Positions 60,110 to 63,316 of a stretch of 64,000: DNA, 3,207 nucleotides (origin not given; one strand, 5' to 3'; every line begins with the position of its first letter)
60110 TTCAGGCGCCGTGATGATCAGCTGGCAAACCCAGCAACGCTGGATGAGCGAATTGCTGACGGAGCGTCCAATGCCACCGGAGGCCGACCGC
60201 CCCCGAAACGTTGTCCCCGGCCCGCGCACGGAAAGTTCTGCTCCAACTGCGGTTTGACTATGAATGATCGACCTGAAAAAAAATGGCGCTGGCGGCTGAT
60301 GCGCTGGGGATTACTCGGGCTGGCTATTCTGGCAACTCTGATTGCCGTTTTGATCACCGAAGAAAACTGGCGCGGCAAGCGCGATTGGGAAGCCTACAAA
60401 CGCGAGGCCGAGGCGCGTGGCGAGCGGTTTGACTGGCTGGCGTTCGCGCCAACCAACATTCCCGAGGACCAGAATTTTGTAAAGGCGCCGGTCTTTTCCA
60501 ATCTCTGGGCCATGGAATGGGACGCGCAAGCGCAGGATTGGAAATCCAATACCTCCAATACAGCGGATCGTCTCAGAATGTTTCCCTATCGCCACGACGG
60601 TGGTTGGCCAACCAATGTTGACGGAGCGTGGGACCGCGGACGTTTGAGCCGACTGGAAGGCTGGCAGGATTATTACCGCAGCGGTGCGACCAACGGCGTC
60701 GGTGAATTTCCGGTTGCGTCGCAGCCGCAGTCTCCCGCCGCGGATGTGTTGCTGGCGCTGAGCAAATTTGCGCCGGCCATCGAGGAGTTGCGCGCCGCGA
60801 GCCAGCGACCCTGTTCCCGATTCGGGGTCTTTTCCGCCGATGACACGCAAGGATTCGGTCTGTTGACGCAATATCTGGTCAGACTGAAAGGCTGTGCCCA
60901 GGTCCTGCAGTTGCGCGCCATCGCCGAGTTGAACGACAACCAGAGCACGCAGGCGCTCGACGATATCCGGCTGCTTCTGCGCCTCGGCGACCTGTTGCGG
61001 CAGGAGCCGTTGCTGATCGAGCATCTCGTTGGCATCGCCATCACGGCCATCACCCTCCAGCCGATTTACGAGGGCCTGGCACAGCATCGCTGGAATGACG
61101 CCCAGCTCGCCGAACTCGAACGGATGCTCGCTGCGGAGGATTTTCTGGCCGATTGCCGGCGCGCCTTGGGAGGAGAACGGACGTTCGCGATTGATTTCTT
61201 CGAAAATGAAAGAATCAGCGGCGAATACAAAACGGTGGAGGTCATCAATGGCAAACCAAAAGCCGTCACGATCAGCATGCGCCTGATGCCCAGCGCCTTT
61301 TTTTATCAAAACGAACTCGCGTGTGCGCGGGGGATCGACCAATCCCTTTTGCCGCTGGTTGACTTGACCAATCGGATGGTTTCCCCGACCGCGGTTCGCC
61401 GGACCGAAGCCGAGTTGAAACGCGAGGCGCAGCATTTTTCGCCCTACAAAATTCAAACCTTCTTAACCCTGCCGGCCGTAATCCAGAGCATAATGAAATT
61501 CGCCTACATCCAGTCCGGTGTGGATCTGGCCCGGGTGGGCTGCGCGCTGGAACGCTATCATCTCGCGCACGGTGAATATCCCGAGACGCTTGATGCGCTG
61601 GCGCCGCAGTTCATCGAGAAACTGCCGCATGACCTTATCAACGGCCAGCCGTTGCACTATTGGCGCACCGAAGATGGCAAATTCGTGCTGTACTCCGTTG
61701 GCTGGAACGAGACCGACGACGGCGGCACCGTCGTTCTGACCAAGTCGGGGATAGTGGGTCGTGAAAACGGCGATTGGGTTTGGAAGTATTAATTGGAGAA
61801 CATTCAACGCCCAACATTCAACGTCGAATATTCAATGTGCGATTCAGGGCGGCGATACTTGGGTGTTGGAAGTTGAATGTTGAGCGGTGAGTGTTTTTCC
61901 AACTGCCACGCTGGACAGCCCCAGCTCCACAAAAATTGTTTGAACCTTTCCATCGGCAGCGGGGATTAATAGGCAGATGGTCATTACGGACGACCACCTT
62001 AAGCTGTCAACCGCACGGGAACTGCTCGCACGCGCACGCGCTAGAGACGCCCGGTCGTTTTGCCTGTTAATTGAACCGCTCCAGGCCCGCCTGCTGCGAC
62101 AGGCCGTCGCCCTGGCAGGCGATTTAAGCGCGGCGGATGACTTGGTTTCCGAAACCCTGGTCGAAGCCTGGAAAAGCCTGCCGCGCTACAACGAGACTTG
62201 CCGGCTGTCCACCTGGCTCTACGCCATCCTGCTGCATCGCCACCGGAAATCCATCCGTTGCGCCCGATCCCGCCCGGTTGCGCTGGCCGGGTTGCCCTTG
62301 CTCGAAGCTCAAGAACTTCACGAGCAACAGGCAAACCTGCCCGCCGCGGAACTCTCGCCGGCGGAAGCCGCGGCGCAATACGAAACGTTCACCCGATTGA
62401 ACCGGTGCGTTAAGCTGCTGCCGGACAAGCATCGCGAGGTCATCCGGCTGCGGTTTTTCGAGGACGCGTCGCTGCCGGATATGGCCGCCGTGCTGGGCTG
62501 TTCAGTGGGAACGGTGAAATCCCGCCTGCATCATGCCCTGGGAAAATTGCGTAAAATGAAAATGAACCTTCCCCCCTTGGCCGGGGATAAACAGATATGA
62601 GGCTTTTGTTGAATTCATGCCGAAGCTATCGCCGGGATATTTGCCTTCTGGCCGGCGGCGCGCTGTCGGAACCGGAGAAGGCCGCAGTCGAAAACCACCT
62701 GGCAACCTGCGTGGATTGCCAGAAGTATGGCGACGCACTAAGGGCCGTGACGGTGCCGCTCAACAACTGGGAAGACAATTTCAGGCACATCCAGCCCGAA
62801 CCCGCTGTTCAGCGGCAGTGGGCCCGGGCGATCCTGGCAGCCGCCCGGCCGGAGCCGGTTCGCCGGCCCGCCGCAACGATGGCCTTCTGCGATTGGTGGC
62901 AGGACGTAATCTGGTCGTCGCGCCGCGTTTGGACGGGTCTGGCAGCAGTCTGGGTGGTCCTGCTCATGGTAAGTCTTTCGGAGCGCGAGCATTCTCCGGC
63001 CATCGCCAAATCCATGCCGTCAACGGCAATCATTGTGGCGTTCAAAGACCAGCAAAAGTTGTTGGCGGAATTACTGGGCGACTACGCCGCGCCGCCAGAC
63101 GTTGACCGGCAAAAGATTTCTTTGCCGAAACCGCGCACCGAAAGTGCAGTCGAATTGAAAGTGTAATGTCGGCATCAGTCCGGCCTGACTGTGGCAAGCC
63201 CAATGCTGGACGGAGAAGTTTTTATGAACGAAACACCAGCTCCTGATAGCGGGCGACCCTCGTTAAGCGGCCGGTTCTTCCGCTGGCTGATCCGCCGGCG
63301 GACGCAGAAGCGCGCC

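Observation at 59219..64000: Tandem duplicated three-gene cassettes: ECF sigma, anti-sigma-like membrane protein, and a membrane-anchored 'TEENWRG' protein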

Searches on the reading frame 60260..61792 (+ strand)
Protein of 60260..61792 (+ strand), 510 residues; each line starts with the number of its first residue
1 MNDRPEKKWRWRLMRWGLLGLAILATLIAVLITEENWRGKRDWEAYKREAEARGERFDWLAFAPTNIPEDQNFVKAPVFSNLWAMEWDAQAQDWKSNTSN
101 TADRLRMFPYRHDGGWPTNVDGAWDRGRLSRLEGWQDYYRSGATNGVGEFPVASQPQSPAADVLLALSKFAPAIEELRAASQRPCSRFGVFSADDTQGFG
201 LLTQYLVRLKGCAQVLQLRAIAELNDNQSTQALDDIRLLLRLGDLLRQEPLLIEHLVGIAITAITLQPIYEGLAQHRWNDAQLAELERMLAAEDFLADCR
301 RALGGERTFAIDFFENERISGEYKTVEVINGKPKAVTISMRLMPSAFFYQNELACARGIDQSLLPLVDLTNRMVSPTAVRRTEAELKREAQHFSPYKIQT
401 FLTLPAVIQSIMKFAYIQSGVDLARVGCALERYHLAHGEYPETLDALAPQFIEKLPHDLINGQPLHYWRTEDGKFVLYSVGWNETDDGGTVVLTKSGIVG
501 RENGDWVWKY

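Call 3: search_protein_families(library=pfam, proteins=[window:60260-61792:+], max_evalue=1)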
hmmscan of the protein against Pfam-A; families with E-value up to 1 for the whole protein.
window:60260-61792:+ (510 aa): 0 families

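Call 4: search_protein_families(library=ncbifam, proteins=[window:60260-61792:+], max_evalue=1)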
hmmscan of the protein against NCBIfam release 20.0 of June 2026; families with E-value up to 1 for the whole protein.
window:60260-61792:+ (510 aa): 2 families
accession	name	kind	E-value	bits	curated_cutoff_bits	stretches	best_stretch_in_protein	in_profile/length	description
NF000452.2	blaKLUC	exception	0.042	13.2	650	1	176-262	36-121/291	KLUC family extended-spectrum class A beta-lactamase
TIGR01710.1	typeII_sec_gspG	equivalog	0.076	13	88.85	0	419-483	38-118/134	type II secretion system major pseudopilin GspG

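Call 21: find_homologous_proteins(query=window:60260-61792:+, max_evalue=0.001)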
Query window:60260-61792:+ (510 aa): 2805 proteins with E <= 0.001 among 8000 candidates; the best 120 are listed.
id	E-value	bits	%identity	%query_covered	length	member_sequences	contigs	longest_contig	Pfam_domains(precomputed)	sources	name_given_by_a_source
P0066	0.0e+0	1094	95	97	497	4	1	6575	-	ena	-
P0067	1.3e-288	976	85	97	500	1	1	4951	-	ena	-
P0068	3.5e-286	968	83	100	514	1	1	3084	-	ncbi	-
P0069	1.9e-259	880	76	100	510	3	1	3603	-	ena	-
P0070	6.2e-255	865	73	100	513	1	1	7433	-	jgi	-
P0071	1.1e-252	857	75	96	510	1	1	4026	-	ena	-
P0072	3.7e-241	819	70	100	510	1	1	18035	-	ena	-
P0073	9.9e-231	785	67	100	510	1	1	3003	-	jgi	jgi:hypothetical protein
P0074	1.4e-226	771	66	100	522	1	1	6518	-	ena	-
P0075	4.3e-226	770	65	100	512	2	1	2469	-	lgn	-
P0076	1.6e-221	755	74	86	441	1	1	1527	-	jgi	jgi:hypothetical protein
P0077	1.6e-212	725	63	100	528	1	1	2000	-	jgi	jgi:hypothetical protein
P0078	2.3e-212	724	64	98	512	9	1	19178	-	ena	-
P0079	2.9e-208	711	63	100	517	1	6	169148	-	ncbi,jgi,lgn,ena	jgi:hypothetical protein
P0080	9.4e-206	703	58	100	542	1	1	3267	-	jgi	jgi:hypothetical protein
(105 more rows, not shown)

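Call 25: search_solved_structures(query=A3, max_evalue=10, show_alignments=2)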
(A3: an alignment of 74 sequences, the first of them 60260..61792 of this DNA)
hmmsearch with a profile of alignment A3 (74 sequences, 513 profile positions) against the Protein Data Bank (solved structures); distinct sequences matched with E-value up to 10: 2.
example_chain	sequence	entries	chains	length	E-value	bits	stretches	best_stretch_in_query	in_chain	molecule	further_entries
2kep_A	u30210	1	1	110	0.56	11.8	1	419-488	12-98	General secretion pathway protein G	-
7zua_A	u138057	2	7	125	1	11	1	99-164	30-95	Protein 2A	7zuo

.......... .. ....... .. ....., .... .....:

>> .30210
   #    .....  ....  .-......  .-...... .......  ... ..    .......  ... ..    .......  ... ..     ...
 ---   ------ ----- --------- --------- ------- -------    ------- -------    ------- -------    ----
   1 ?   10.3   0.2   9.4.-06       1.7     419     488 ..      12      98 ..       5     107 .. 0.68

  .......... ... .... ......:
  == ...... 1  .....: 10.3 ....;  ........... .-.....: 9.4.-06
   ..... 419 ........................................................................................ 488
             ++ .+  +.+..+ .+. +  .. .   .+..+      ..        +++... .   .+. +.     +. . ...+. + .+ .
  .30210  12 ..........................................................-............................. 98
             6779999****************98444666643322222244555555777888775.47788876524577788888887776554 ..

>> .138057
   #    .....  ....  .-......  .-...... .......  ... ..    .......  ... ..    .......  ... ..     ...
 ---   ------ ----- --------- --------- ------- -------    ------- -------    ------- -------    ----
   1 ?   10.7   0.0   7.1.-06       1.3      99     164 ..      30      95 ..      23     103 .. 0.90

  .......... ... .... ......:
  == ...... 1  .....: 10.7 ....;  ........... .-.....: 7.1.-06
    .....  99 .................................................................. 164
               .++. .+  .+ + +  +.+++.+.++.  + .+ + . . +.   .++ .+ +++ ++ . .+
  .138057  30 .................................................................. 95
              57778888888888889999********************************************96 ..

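Call 33: predict_structure(alignment_id=A3)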
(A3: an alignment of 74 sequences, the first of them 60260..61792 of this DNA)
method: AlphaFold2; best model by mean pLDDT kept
length: 510 residues; sequences in the alignment: 74
mean_pLDDT: 89.8   pTM: 0.87
mean pLDDT of the five models: 89.8, 89.7, 89.3, 89.1, 88.2
residues with pLDDT >= 90: 321; 70-90: 171; 50-70: 15; < 50: 3
segments of 3 or more residues with pLDDT < 50: 1-3
pLDDT, mean of each block of 10 residues (from residue 1): 57 86 89 91 94 85 82 94 88 75 86 85 90 94 70 93 97 97 90 81 94 98 98 98 94 95 97 96 98 95 92 90 82 83 91 92 93 92 89 80 85 94 97 97 96 94 92 92 87 86 87
secondary structure, 60 per line:
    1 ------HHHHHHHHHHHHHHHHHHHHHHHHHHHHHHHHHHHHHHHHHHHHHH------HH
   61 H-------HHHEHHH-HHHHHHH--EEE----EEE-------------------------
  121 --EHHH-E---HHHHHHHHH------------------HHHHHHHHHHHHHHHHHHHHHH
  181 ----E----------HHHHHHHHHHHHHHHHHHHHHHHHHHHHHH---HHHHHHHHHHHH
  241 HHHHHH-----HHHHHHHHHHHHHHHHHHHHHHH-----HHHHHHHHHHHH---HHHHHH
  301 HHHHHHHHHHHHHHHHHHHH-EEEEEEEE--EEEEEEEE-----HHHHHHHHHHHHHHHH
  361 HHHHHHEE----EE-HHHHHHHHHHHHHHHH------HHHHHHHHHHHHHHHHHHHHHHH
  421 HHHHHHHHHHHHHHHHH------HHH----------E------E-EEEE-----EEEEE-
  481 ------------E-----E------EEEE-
elements in order: H7-52 H77-83 E86-88 E93-95 H132-140 H159-180 H196-225 H229-246 H252-274 H280-291 H295-320 E322-329 E332-339 H345-366 H376-391 H398-437 E466-469 E475-479 E506-509

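Call 35: fold_search(model_id=the predicted structure, library=pdb)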
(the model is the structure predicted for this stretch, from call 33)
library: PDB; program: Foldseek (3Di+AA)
matches with E <= 10: 369; with E <= 0.001: 0
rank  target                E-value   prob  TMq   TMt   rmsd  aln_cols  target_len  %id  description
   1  4pwx_C                6.8e-02  0.20  0.11  0.15  21.9       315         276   11  Crystal structure of an ATP-bound Get3-Get4-Get5 complex from S.cerevisiae (released 2014-04-09)
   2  4pwx_E                1.0e-01  0.16  0.11  0.15  21.6       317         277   11  Crystal structure of an ATP-bound Get3-Get4-Get5 complex from S.cerevisiae (released 2014-04-09)
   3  5bw8_C                2.0e-01  0.13  0.11  0.14  22.0       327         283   11  2.8 A crystal structure of a Get3-Get4-Get5 intermediate complex from S.cerevisiae (released 2015-10-14)
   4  3lpz                  3.1e-01  0.11  0.10  0.14  20.9       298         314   11  Crystal structure of C. therm. Get4 (released 2010-03-16)
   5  8jal_B                4.6e-01  0.14  0.11  0.10  18.9       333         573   12  Structure of CRL2APPBP2 bound with RxxGP degron (dimer) (released 2023-10-18)
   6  5bwk_E                4.8e-01  0.08  0.11  0.15  22.1       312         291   11  6.0 A Crystal structure of a Get3-Get4-Get5 intermediate complex from S.cerevisiae (released 2015-10-14)
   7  4uc9_B                5.2e-01  0.10  0.09  0.16  21.4       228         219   14  N-terminal globular domain of the RSV Nucleoprotein in complex with C- terminal dipeptide of the Phosphoprotein (released 2015-08-19)
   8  8qyk_A                6.2e-01  0.08  0.09  0.15  31.5       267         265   12  Zorya anti-bacteriophage defense system ZorAB, ZorA delta_359-592, ZorA tail middle deletion. (released 2024-11-06)
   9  8qyd_A                7.1e-01  0.07  0.09  0.14  31.3       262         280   13  Zorya anti-bacteriophage defense system ZorAB (released 2024-11-06)
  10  8iy6_R                7.8e-01  0.10  0.10  0.16  25.2       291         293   10  ETB-Gi complex bound to Endotheline-1, focused on receptor (released 2023-08-16)
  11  5w94_A                7.8e-01  0.04  0.08  0.07  21.2       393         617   12  Crystal structure of Scc4 in complex with Scc2n and Ctf19n (released 2017-10-04)
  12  7z7s_N                8.1e-01  0.08  0.13  0.14  20.7       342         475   13  Complex I from E. coli, LMNG-purified, under Turnover at pH 6, Closed state (released 2022-09-21)
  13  7tdz_A                8.5e-01  0.08  0.11  0.05  27.0       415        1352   11  Cryo-EM model of protomer of the cytoplasmic ring of the nuclear pore complex from Xenopus laevis (released 2022-06-22)
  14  8qyy_A                8.5e-01  0.06  0.09  0.15  31.3       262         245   13  Zorya anti-bacteriophage defense system ZorAB, ZorA delta_435-729, ZorA tail tip deletion. (released 2024-11-06)
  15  8iy5_R                8.9e-01  0.07  0.10  0.14  26.6       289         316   11  ETB-Gi complex bound to endothelin-1 (released 2023-08-16)
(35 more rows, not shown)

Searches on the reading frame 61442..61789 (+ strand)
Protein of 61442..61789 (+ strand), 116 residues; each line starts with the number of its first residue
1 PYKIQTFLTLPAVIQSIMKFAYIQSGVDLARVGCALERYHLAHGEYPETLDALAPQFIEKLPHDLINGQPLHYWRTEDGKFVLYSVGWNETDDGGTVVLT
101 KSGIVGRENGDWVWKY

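Call 52: predict_structure(alignment_id=A4)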
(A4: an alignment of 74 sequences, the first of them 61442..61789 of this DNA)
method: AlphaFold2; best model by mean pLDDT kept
length: 116 residues; sequences in the alignment: 74
mean_pLDDT: 89.7   pTM: 0.79
mean pLDDT of the five models: 89.7, 85.3, 85.1, 78.9, 67.7
residues with pLDDT >= 90: 77; 70-90: 32; 50-70: 7; < 50: 0
segments of 3 or more residues with pLDDT < 50: none
pLDDT, mean of each block of 10 residues (from residue 1): 64 88 94 97 96 96 90 94 93 89 84 91
secondary structure, 60 per line:
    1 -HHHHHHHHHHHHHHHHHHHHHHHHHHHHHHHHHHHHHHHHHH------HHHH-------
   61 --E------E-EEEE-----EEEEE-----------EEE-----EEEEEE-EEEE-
elements in order: H2-43 H50-53 E72-75 E81-85 E97-99 E105-110 E112-115

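Call 54: fold_search(model_id=the predicted structure, library=pdb)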
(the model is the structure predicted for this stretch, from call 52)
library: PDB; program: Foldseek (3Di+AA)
matches with E <= 10: 235; with E <= 0.001: 0
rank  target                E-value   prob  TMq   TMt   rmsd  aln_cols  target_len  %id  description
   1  4lw9_A                3.5e-03  1.00  0.59  0.58   4.7       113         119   20  Crystal structure of Vibrio cholera major pseudopilin EpsG (released 2014-07-16)
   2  3gn9_A                7.6e-03  1.00  0.64  0.66   3.5       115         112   19  Crystal structure of the major pseudopilin from the type 2 secretion system of Vibrio vulnificus (released 2009-07-28)
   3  4lw9_F                8.7e-03  1.00  0.58  0.59   3.9       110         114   21  Crystal structure of Vibrio cholera major pseudopilin EpsG (released 2014-07-16)
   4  4lw9_I                8.7e-03  1.00  0.59  0.59   4.7       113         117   20  Crystal structure of Vibrio cholera major pseudopilin EpsG (released 2014-07-16)
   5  3gn9_C                1.2e-02  1.00  0.62  0.65   2.8       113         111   18  Crystal structure of the major pseudopilin from the type 2 secretion system of Vibrio vulnificus (released 2009-07-28)
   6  3fu1_A                1.4e-02  1.00  0.61  0.62   3.9       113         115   20  Crystal structure of the major pseudopilin from the type 2 secretion system of Vibrio cholerae (released 2009-07-28)
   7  1t92_A                1.8e-02  1.00  0.53  0.56   3.3        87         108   23  Crystal structure of N-terminal truncated pseudopilin PulG (released 2004-10-05)
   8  6t8s_BBB              1.3e-01  0.94  0.52  0.45   4.2        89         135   21  Structure of the major Type IV pilin PilA1 from Clostridium difficile (released 2020-03-25)
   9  3g20_B                2.0e-01  0.99  0.58  0.57   3.7        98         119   19  Crystal structure of the major pseudopilin from the type 2 secretion system of enterohaemorrhagic Escherichia coli (released 2009-07-28)
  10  6t8s_CCC              2.4e-01  0.89  0.52  0.46   4.2        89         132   21  Structure of the major Type IV pilin PilA1 from Clostridium difficile (released 2020-03-25)
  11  6t8s_AAA              2.6e-01  0.89  0.52  0.46   4.2        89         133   21  Structure of the major Type IV pilin PilA1 from Clostridium difficile (released 2020-03-25)
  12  5vxx_A                3.8e-01  0.28  0.39  0.31  13.2       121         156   16  Cryo-EM reconstruction of Neisseria gonorrhoeae Type IV pilus (released 2017-07-12)
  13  4tsm_B                5.3e-01  0.82  0.54  0.14   3.8        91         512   21  MBP-fusion protein of PilA1 from C. difficile R20291 residues 26-166 (released 2015-01-14)
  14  4tsm_A                5.7e-01  0.66  0.49  0.13   4.0        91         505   24  MBP-fusion protein of PilA1 from C. difficile R20291 residues 26-166 (released 2015-01-14)
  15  1ay2_A                5.7e-01  0.35  0.43  0.34   8.9       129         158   17  STRUCTURE OF THE FIBER-FORMING PROTEIN PILIN AT 2.6 ANGSTROMS RESOLUTION (released 1998-04-29)
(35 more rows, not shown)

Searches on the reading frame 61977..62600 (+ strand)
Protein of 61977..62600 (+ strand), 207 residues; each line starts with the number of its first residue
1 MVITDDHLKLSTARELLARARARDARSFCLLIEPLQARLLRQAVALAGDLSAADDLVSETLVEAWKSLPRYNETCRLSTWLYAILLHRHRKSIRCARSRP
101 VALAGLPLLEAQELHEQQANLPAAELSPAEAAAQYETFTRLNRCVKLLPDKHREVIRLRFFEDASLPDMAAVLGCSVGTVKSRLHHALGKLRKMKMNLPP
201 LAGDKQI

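Call 3: search_protein_families(library=pfam, proteins=[window:61977-62600:+], max_evalue=1)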
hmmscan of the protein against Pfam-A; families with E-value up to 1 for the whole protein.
window:61977-62600:+ (207 aa): 9 families
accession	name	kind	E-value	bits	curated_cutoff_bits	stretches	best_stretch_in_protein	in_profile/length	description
PF08281.18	Sigma70_r4_2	-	5e-14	52.1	25.7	1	140-191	3-54/54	Sigma-70, region 4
PF04545.22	Sigma70_r4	-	6.8e-14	51.6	24.1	1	148-193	5-50/50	Sigma-70, region 4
PF04542.20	Sigma70_r2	-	2.3e-11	43.8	24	1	31-97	1-69/71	Sigma-70 region 2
PF22029.2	PhyR_sigma2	-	0.00011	22.6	27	1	41-85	10-54/55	Sigma2 domain of PhyR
PF07638.17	Sigma70_ECF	-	0.00032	21.1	21.1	1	113-192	107-180/185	ECF sigma factor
PF02650.20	HTH_WhiA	-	0.0026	18.6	27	1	131-194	19-83/84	WhiA C-terminal HTH domain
PF13936.12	HTH_38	-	0.028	14.6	27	1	152-180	9-37/44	Helix-turn-helix domain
PF09862.15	DUF2089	-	0.061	13.5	33.4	1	165-192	18-45/47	Domain of unknown function (DUF2089)-HTH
PF02001.22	DUF134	-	0.085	13.9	27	1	153-193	40-80/98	Protein of unknown function DUF134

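Call 4: search_protein_families(library=ncbifam, proteins=[window:61977-62600:+], max_evalue=1)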
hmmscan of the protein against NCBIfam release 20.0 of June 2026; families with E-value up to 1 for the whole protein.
window:61977-62600:+ (207 aa): 98 families (the best 25 are shown)
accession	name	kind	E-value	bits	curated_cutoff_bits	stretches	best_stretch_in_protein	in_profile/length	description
TIGR02983.1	SigE-fam_strep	subfamily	1e-27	97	141.55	1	28-194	8-157/162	SigE family RNA polymerase sigma factor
NF009166.1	PRK12513.1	equivalog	2.7e-25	89.2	206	1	13-193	9-184/193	RNA polymerase sigma factor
NF008888.0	PRK11922.1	equivalog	1.4e-24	87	204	1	8-193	12-194/231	RNA polymerase sigma factor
TIGR02937.1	sigma70-ECF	superfamily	1e-23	83.7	42.9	1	39-194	14-164/165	sigma-70 family RNA polymerase sigma factor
NF007223.0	PRK09641.1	equivalog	1.2e-22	80.7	209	1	15-194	7-183/187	RNA polymerase sigma factor SigW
NF009195.0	PRK12543.1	subfamily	7.6e-22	77.7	197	1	14-199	8-182/192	RNA polymerase sigma factor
NF009171.0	PRK12518.1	equivalog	1.1e-20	74.2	208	1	8-194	9-183/191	RNA polymerase sigma factor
TIGR02948.1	SigW_bacill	equivalog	3e-20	73.1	243.1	1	16-194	8-183/187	RNA polymerase sigma factor SigW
NF007216.0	PRK09638.1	equivalog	9.9e-20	71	194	1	14-193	6-172/180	RNA polymerase sigma factor SigY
NF009168.0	PRK12515.1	subfamily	3e-19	69.2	236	1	12-193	8-177/189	RNA polymerase sigma factor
TIGR02989.1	Sig-70_gvs1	subfamily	4.9e-19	68.8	124.55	1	28-192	3-155/158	RNA polymerase sigma-70 factor, Rhodopirellula/Verrucomicrobium family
NF007227.0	PRK09645.1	subfamily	7.3e-19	68.3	202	1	23-193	10-168/177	sigma-70 family RNA polymerase sigma factor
TIGR02984.1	Sig-70_plancto1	subfamily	1.1e-18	67.5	183.75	1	48-194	34-187/189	RNA polymerase sigma-70 factor, Planctomycetaceae-specific subfamily 1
NF004113.0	PRK05602.1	equivalog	2.3e-18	66.6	208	1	13-194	32-200/211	RNA polymerase sigma factor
TIGR02939.1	RpoE_Sigma70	equivalog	9.4e-18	64.9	236.15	1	13-188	7-179/190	RNA polymerase sigma factor RpoE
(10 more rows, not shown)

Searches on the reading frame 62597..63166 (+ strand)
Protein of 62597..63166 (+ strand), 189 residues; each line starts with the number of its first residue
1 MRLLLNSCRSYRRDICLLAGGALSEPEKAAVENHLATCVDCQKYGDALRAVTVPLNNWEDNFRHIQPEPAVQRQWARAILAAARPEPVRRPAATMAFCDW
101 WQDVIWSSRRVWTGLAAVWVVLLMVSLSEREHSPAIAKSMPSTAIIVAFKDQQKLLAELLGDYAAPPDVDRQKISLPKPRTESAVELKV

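Call 3: search_protein_families(library=pfam, proteins=[window:62597-63166:+], max_evalue=1)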
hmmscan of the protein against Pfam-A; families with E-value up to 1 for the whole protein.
window:62597-63166:+ (189 aa): 3 families
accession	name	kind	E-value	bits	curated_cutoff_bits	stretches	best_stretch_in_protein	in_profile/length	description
PF13490.11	zf-HC2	-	1.2e-06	28.9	22.2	1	8-42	1-35/35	Putative zinc-finger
PF21331.3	Isoamylase_C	-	0.0063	17.4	27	1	32-84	21-73/107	Isoamylase, C-terminal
PF02129.25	Peptidase_S15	-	0.11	12.6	23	1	79-135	111-169/262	X-Pro dipeptidyl-peptidase (S15 family)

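Call 4: search_protein_families(library=ncbifam, proteins=[window:62597-63166:+], max_evalue=1)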
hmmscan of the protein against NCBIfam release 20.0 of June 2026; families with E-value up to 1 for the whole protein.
window:62597-63166:+ (189 aa): 5 families
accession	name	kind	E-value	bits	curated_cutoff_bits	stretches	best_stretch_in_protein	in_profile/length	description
NF052375.1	antisigma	equivalog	1.7e-08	34.7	100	1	21-132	8-108/217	anti-sigma factor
NF052368.1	antisigmaE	subfamily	0.00012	21.8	50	1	8-50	4-46/48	anti-sigma factor family protein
TIGR03988.1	antisig_RsrA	equivalog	0.0074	16.4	62.5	1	7-45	1-39/77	mycothiol system anti-sigma-R factor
TIGR02451.1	anti_sig_ChrR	subfamily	0.012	15.5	124.5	1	19-83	12-69/216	ChrR family anti-sigma-E factor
NF051881.1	StressantisigmaChrR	equivalog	0.016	14.8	300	1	18-78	12-70/209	cadmium/peroxide/UV radiation responsive anti-sigma factor ChrR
